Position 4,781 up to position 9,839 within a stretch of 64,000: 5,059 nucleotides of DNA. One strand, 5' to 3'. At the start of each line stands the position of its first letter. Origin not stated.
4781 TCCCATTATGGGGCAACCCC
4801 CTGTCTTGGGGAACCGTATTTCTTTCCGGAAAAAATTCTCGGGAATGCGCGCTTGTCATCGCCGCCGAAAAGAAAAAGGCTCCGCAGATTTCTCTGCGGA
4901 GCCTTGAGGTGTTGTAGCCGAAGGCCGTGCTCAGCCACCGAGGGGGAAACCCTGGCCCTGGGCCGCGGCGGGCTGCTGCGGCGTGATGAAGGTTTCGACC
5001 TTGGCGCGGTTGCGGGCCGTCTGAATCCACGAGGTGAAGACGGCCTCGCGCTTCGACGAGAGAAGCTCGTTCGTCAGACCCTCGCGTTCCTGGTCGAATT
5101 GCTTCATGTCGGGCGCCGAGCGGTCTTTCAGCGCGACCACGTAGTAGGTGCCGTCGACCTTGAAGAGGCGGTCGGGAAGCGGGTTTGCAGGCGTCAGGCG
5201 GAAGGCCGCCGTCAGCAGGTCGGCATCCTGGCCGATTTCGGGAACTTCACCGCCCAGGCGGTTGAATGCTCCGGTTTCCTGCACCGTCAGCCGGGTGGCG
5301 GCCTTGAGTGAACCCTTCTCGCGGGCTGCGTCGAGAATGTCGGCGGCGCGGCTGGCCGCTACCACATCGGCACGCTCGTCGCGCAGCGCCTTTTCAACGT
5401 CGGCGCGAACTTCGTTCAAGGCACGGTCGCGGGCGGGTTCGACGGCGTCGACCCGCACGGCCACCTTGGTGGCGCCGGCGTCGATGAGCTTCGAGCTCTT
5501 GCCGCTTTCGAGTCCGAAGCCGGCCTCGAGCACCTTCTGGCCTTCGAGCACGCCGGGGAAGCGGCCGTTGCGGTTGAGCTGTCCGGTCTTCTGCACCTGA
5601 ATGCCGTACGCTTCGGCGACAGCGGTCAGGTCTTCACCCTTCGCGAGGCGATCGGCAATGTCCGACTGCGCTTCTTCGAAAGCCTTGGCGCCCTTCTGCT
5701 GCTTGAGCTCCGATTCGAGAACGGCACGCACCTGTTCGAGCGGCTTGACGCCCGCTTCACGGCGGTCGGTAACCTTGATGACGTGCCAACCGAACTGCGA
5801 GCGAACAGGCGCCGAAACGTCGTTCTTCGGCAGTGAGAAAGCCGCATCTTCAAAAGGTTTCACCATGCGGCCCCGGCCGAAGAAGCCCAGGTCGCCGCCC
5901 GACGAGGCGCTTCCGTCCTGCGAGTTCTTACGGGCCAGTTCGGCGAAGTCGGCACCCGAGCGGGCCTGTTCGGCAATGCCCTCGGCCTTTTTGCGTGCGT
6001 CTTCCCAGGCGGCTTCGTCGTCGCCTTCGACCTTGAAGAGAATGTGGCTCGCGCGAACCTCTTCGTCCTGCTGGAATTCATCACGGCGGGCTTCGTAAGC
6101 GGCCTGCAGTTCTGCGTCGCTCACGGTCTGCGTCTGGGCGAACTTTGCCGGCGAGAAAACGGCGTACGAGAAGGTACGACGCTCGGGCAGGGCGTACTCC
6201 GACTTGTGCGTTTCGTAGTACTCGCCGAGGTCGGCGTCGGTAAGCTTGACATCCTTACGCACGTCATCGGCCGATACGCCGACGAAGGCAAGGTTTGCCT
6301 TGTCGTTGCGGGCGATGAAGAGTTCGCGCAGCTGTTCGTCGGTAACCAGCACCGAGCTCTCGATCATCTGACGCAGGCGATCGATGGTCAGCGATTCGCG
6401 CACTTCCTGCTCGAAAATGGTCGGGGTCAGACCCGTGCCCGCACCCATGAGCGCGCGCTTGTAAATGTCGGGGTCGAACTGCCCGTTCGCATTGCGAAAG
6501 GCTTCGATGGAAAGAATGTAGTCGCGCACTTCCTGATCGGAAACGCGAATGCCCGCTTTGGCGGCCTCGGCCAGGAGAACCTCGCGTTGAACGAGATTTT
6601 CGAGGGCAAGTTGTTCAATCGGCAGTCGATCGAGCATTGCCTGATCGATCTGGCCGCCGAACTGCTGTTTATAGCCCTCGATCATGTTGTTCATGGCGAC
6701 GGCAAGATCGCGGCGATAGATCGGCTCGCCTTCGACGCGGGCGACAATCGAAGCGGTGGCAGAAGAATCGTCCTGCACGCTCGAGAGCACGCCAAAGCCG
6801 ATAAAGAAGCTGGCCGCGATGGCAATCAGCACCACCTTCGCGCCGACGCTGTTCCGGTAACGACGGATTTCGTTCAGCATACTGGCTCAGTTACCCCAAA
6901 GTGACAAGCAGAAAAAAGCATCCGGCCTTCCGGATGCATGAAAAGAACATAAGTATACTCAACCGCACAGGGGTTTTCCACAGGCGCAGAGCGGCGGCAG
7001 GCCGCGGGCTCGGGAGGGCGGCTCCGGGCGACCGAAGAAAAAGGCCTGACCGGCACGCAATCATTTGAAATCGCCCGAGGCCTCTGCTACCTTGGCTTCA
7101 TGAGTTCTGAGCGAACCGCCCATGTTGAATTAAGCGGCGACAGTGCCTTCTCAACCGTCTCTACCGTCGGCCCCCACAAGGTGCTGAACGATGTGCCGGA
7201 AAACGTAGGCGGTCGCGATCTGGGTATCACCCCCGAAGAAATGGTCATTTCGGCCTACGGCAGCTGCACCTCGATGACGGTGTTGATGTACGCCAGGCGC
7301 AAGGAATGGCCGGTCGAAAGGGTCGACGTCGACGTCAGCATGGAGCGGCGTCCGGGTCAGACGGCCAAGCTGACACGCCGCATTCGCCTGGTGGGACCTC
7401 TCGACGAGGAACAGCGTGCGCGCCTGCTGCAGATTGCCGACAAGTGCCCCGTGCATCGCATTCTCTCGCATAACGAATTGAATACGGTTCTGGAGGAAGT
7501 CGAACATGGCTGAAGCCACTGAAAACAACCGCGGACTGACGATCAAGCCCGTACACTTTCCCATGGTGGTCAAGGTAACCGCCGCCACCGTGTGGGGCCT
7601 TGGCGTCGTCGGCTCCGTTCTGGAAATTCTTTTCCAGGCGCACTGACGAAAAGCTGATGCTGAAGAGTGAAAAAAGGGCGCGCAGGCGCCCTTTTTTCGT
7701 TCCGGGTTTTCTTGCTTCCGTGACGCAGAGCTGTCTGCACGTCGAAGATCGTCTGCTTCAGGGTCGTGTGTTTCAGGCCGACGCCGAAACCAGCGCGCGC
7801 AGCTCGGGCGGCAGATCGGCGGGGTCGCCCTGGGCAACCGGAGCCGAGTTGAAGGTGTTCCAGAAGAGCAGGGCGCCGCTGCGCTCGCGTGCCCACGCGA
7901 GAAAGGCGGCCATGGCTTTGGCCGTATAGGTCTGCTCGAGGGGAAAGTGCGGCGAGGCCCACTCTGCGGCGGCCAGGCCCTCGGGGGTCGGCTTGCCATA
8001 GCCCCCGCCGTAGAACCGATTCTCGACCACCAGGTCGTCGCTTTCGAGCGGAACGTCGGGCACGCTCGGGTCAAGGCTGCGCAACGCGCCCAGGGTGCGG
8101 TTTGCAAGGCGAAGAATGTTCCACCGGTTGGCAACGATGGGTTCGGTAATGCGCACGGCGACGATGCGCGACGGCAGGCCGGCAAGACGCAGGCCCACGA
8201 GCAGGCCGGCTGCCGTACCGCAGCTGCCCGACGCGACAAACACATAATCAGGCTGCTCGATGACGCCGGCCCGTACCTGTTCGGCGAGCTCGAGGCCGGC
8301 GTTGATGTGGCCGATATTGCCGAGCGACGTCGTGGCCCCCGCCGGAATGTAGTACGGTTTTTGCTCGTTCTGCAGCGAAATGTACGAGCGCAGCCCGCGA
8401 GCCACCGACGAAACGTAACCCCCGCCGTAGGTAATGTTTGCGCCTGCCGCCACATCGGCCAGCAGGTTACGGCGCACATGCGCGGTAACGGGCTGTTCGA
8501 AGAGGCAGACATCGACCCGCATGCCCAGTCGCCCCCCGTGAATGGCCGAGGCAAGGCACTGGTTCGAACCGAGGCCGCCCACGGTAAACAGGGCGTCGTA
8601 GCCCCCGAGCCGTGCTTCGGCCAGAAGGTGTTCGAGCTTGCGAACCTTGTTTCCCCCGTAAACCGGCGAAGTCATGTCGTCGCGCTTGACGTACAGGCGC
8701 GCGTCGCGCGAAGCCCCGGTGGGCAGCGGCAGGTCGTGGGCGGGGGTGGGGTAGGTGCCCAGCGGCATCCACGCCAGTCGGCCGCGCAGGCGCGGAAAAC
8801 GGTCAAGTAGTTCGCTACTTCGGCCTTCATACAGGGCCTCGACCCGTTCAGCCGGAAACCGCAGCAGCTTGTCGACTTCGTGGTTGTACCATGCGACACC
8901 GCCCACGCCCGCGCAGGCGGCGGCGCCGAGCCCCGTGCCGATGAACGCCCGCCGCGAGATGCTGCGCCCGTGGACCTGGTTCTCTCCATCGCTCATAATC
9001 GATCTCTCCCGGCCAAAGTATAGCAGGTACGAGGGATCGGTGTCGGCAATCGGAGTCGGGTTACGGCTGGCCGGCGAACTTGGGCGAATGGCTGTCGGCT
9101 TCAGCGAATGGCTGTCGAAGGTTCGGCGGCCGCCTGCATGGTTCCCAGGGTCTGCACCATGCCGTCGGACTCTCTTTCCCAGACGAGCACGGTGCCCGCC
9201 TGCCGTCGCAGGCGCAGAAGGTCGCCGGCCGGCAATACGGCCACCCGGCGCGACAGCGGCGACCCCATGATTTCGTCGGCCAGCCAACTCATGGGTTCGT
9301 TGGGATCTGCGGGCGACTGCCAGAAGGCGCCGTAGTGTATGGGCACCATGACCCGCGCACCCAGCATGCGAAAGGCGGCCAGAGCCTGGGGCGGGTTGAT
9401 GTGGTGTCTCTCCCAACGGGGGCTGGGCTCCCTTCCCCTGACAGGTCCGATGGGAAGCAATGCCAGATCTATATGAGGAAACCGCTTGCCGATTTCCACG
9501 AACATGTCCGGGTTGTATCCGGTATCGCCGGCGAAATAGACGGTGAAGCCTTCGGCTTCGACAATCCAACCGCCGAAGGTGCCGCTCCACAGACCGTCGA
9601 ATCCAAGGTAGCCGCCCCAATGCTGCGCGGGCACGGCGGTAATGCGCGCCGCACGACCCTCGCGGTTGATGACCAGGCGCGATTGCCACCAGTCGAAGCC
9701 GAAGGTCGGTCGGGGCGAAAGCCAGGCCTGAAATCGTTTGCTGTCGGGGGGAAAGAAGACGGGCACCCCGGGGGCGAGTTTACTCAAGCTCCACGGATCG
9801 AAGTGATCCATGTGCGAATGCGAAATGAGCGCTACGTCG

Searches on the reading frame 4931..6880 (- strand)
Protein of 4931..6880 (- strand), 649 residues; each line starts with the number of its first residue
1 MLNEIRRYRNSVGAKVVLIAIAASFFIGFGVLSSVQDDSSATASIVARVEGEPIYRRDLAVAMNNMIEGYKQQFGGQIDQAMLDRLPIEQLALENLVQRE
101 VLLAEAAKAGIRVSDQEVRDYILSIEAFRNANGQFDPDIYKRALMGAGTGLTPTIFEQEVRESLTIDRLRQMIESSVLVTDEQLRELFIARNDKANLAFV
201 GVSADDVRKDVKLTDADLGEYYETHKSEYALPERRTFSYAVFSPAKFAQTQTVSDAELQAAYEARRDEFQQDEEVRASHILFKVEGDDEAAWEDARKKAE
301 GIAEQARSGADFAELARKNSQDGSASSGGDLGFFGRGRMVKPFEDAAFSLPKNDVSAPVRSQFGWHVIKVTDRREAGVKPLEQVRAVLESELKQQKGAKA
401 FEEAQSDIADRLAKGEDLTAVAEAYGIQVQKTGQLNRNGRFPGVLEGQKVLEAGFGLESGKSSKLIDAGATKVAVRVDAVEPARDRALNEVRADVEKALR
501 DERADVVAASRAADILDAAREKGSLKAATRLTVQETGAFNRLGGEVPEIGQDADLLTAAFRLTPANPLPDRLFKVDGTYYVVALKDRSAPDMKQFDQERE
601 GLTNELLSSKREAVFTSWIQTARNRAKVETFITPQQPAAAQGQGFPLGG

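Call 42: search_protein_families(library=pfam, proteins=[window:4931-6880:-], max_evalue=0.0001)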
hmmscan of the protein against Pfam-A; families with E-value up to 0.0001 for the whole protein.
window:4931-6880:- (649 aa): 6 families
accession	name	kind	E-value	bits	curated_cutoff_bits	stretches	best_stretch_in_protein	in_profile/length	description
PF13624.11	SurA_N_3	-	1.8e-41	142.2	27.2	1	1-169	1-161/162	SurA-like N-terminal domain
PF13145.12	Rotamase_2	-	2.1e-36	125.8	27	2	253-385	1-120/121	PPIC-type PPIASE domain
PF13616.12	Rotamase_3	-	4.4e-35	121.2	22.5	1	270-374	12-116/116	PPIC-type PPIASE domain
PF00639.27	Rotamase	-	1.5e-29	103.2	21.7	1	279-372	1-97/97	PPIC-type PPIASE domain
PF13623.11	SurA_N_2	-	1.6e-26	93.4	28.5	1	2-144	1-145/145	SurA-like N-terminal domain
PF09312.16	SurA_N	-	7.8e-06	26.5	30.8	1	45-170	4-118/118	SurA N-terminal domain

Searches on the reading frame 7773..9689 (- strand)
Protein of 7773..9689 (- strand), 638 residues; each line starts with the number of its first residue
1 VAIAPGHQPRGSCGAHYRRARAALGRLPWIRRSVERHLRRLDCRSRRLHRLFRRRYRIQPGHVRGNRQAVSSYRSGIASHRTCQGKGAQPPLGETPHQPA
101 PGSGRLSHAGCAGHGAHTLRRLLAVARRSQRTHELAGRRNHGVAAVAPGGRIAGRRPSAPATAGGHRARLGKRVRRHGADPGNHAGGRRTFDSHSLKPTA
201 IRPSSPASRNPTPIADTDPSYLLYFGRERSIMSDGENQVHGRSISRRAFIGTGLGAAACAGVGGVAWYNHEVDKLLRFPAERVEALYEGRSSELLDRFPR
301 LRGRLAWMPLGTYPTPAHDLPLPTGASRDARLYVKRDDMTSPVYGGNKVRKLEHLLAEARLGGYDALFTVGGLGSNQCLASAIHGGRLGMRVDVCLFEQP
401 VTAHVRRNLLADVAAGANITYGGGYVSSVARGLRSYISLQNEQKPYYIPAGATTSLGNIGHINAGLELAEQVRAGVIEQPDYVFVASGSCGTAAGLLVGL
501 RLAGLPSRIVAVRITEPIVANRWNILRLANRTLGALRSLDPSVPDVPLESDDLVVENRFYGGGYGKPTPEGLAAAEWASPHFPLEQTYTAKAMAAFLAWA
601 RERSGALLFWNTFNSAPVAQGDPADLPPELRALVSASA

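Call 42: search_protein_families(library=pfam, proteins=[window:7773-9689:-], max_evalue=0.0001)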
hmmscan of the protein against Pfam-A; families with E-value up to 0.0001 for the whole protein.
window:7773-9689:- (638 aa): 1 family
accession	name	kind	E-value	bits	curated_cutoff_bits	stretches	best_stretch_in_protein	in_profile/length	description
PF00291.31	PALP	-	1.3e-24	87.5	35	1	311-598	4-278/295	Pyridoxal-phosphate dependent enzyme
